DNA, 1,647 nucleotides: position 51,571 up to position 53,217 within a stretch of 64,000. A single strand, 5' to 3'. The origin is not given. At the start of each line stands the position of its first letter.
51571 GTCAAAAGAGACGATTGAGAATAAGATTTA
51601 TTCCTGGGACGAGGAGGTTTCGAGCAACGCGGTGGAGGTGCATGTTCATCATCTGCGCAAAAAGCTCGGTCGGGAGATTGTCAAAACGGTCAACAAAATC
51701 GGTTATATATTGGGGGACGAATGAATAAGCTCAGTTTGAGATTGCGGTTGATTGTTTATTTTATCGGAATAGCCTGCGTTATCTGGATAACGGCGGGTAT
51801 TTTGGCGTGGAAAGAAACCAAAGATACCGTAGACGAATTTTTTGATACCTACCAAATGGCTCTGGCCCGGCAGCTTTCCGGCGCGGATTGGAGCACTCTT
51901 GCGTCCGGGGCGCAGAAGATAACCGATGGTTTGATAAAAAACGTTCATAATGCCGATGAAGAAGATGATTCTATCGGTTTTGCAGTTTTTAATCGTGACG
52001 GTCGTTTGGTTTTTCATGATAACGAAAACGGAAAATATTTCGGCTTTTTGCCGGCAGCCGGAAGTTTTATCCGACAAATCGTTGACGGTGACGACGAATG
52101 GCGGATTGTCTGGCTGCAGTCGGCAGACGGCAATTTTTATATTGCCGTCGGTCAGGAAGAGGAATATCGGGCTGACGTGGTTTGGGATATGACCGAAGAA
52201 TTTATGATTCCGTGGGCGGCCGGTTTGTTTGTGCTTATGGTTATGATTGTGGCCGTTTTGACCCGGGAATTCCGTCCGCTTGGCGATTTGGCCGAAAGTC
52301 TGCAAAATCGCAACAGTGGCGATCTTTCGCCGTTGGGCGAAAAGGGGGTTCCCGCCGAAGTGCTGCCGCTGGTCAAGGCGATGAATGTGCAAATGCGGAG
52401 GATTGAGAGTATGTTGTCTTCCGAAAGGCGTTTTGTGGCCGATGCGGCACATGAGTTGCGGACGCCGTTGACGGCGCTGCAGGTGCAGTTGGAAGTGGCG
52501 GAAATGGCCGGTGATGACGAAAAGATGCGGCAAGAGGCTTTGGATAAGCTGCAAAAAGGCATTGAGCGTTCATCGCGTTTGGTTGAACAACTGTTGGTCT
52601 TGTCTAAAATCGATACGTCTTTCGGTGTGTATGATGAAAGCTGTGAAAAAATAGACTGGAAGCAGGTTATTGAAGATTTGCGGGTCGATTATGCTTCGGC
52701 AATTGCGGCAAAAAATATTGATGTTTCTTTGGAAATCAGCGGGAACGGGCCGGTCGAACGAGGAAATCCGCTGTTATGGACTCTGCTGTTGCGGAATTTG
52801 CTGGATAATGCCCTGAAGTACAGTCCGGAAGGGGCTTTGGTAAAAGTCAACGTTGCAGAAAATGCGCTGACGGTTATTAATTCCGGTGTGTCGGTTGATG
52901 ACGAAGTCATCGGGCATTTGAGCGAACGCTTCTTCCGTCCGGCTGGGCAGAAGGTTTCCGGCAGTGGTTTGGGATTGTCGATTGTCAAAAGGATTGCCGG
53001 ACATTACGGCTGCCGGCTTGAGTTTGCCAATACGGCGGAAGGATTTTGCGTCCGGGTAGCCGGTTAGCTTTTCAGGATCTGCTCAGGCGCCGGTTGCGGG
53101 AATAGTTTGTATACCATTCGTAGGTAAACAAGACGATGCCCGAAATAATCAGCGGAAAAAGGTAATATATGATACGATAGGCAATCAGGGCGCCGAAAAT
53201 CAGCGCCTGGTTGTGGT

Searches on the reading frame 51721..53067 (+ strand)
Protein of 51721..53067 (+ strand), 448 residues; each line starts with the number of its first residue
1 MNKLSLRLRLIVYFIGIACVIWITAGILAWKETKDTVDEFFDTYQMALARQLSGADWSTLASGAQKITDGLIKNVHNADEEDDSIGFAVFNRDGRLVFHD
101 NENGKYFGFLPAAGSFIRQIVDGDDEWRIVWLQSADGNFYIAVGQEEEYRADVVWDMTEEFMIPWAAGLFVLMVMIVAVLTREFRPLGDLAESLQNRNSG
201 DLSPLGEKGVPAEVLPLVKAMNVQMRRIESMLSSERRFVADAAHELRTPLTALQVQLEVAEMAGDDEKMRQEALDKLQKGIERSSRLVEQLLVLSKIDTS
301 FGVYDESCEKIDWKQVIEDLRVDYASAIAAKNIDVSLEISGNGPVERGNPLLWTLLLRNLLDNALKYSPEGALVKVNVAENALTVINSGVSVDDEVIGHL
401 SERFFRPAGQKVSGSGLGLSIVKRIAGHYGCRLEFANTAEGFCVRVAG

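Call 100: search_protein_families(library=pfam, proteins=[window:51721-53067:+], max_evalue=0.00001)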
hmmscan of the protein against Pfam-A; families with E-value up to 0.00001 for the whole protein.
window:51721-53067:+ (448 aa): 3 families
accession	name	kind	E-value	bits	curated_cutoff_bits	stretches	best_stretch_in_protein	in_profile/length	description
PF00512.31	HisKA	-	3.7e-16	59.4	26.9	1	235-299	2-65/66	His Kinase A (phospho-acceptor) domain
PF02518.31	HATPase_c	-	2.8e-14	54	26.4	1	353-445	6-104/111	Histidine kinase-, DNA gyrase B-, and HSP90-like ATPase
PF08521.16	2CSK_N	-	9.7e-06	26.1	23.2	0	19-157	2-140/140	Two-component sensor kinase N-terminal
